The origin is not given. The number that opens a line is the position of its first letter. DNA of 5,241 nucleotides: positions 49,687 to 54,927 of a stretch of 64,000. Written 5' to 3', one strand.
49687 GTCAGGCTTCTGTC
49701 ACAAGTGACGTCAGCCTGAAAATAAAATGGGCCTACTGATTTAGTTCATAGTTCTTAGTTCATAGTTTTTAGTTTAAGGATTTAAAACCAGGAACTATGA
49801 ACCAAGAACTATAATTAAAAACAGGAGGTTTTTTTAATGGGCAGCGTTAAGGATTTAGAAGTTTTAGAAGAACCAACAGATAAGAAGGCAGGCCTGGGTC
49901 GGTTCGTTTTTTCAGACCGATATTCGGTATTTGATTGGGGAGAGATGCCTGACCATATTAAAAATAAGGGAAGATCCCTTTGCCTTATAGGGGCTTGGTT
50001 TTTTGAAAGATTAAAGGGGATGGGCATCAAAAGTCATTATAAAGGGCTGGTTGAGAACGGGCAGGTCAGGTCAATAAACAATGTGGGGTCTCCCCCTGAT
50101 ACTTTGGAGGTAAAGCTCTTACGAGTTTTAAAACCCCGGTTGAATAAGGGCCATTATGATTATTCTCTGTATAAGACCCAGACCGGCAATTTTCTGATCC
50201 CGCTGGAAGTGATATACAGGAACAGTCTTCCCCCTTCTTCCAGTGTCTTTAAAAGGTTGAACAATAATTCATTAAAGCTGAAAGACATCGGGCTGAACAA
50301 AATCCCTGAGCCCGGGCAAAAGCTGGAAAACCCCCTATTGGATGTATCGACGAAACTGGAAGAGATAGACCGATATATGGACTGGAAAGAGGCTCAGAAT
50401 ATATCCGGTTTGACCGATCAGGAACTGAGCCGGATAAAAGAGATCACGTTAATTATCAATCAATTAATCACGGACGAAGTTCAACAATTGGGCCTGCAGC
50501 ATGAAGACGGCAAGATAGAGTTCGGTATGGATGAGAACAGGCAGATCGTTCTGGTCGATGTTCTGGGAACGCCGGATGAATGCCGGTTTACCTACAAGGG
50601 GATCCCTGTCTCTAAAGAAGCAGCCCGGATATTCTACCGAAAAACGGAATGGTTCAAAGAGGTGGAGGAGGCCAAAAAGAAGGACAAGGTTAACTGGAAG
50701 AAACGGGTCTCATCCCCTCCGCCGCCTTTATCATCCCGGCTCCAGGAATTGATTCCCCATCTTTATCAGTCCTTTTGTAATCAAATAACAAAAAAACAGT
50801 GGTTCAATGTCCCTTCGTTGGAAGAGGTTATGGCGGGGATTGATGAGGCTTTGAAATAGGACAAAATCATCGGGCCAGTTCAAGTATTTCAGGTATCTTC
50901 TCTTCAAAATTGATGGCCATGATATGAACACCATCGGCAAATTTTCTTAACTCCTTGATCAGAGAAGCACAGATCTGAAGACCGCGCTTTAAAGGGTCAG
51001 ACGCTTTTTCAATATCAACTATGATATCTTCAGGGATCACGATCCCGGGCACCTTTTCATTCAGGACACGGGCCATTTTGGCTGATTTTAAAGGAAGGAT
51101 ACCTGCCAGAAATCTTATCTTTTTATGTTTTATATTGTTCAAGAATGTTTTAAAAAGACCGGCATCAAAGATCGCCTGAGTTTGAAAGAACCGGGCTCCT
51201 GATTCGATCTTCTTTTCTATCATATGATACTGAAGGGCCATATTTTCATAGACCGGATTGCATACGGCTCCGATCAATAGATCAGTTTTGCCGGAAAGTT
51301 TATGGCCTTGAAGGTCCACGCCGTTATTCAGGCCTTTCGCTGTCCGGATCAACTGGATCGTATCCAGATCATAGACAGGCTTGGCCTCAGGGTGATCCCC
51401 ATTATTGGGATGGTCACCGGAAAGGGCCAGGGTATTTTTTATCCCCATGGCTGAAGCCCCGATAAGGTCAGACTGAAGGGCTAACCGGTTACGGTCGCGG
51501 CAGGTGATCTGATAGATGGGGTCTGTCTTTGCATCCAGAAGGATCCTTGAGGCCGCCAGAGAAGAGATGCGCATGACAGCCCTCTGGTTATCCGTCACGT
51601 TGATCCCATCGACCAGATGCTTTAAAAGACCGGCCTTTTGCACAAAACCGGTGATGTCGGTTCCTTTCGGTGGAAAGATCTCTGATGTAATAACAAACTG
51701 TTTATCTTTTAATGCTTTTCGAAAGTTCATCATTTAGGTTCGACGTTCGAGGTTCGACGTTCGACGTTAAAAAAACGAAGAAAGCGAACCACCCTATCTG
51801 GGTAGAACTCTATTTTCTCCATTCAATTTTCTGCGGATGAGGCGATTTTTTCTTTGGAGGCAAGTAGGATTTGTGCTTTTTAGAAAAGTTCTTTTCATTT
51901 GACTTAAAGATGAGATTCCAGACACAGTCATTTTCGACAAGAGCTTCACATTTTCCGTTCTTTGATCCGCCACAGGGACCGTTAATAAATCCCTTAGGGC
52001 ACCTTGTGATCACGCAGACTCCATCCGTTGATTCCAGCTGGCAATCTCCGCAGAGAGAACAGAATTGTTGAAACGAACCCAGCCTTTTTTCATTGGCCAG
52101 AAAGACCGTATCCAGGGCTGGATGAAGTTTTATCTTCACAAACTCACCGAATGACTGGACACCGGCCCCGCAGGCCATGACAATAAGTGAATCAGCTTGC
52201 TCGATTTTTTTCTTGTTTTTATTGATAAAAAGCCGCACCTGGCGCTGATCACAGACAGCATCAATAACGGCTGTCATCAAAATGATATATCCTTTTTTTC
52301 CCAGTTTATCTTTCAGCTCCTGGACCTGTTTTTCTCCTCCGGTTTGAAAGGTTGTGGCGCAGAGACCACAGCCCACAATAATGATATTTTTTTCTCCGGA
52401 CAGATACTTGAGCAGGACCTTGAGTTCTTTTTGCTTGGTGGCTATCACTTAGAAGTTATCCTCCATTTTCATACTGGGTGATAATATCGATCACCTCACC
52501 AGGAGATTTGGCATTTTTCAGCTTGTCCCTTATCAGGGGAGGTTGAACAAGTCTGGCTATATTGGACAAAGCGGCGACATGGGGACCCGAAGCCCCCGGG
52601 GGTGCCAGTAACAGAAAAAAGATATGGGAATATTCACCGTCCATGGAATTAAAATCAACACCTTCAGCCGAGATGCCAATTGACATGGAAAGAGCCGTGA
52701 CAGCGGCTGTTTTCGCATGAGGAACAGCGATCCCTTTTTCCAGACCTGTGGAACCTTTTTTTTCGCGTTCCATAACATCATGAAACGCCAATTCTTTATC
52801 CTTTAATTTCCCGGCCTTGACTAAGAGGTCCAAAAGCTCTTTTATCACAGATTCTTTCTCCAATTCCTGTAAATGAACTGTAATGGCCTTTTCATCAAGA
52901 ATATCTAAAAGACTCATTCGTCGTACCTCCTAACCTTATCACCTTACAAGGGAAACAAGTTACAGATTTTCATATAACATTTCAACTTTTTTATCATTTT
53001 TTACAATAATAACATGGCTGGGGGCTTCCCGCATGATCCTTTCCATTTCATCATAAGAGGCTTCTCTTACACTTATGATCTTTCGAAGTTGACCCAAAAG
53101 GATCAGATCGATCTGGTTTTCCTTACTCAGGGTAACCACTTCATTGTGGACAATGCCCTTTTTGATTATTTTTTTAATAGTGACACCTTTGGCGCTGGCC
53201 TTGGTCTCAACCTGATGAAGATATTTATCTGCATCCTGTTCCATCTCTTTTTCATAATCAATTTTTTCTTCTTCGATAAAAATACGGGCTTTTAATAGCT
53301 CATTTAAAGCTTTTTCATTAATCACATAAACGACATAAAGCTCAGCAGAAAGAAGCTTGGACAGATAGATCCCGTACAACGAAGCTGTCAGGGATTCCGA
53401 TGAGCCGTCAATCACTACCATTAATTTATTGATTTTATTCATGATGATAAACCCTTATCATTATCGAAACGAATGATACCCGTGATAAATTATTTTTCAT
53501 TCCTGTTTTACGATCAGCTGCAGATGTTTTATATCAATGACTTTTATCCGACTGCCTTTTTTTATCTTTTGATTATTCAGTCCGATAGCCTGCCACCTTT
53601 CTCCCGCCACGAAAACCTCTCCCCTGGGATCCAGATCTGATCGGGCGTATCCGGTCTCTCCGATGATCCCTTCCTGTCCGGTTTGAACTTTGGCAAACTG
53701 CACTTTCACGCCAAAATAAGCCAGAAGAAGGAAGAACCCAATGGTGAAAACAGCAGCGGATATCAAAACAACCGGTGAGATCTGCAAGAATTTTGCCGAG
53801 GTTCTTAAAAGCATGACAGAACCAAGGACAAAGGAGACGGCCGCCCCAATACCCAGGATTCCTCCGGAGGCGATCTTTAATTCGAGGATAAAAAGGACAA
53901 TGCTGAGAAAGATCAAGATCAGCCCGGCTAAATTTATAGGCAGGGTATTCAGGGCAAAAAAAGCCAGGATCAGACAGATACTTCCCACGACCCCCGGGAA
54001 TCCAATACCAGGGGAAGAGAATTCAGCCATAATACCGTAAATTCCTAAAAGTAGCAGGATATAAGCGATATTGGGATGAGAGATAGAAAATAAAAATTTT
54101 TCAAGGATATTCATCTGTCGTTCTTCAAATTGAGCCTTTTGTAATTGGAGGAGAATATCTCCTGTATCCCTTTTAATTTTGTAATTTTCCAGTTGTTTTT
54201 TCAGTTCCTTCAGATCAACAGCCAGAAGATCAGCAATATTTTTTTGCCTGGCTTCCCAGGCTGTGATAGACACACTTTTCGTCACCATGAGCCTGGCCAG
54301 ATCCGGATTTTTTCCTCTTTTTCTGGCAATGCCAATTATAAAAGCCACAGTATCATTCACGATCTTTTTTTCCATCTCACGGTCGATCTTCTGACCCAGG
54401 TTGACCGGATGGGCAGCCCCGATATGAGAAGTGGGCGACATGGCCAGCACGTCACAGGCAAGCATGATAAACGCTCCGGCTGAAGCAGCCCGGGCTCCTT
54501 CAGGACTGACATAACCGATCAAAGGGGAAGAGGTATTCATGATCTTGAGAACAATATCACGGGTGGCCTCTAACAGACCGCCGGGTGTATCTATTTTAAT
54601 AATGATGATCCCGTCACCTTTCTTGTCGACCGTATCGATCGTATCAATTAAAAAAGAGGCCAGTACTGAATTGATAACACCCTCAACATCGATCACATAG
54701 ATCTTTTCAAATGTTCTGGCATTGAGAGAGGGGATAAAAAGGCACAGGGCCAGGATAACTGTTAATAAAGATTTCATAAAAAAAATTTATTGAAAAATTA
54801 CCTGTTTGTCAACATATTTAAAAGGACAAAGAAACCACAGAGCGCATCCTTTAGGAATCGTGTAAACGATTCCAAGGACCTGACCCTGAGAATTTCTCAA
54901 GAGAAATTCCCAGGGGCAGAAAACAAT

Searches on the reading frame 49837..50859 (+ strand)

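Call 55: search_protein_families(library=pfam, proteins=[window:49837-50859:+], max_evalue=0.00001)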
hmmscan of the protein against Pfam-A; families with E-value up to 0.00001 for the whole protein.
window:49837-50859:+ (340 aa): 1 family
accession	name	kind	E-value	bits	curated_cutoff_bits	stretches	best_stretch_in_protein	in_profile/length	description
PF01259.24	SAICAR_synt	-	3.2e-28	99.5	20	1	22-255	20-200/233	SAICAR synthetase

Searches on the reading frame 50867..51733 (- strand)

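Call 55: search_protein_families(library=pfam, proteins=[window:50867-51733:-], max_evalue=0.00001)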
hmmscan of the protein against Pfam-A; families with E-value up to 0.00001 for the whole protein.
window:50867-51733:- (288 aa): 1 family
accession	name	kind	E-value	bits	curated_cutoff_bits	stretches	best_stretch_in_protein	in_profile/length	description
PF02219.23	MTHFR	-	8.2e-39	134.1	24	1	4-285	2-284/287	Methylenetetrahydrofolate reductase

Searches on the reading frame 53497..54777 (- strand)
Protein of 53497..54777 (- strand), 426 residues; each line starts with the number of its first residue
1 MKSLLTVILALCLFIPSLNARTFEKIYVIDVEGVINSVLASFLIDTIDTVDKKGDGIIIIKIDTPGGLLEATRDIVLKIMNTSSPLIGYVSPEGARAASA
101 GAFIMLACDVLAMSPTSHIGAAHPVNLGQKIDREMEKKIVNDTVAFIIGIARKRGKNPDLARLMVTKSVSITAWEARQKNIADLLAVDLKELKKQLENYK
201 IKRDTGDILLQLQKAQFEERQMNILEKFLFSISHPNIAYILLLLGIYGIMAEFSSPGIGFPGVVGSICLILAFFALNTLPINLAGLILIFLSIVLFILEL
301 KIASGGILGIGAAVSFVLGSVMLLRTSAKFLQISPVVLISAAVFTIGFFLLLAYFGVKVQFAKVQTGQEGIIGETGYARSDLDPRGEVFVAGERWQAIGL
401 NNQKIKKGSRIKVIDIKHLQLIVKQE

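Call 55: search_protein_families(library=pfam, proteins=[window:53497-54777:-], max_evalue=0.00001)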
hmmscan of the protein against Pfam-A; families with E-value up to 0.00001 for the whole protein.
window:53497-54777:- (426 aa): 3 families
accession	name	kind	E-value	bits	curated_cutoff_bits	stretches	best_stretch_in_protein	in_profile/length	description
PF24961.1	NfeD_membrane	-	2.2e-25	89.4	26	1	236-352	1-117/119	NfeD integral membrane domain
PF25145.1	NfeD1b_N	-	2e-23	83.4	40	1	25-187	1-157/189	NfeD1b, N-terminal domain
PF01957.25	NfeD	-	1.7e-12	47.8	29.1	1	369-424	2-56/57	NfeD-like C-terminal, partner-binding domain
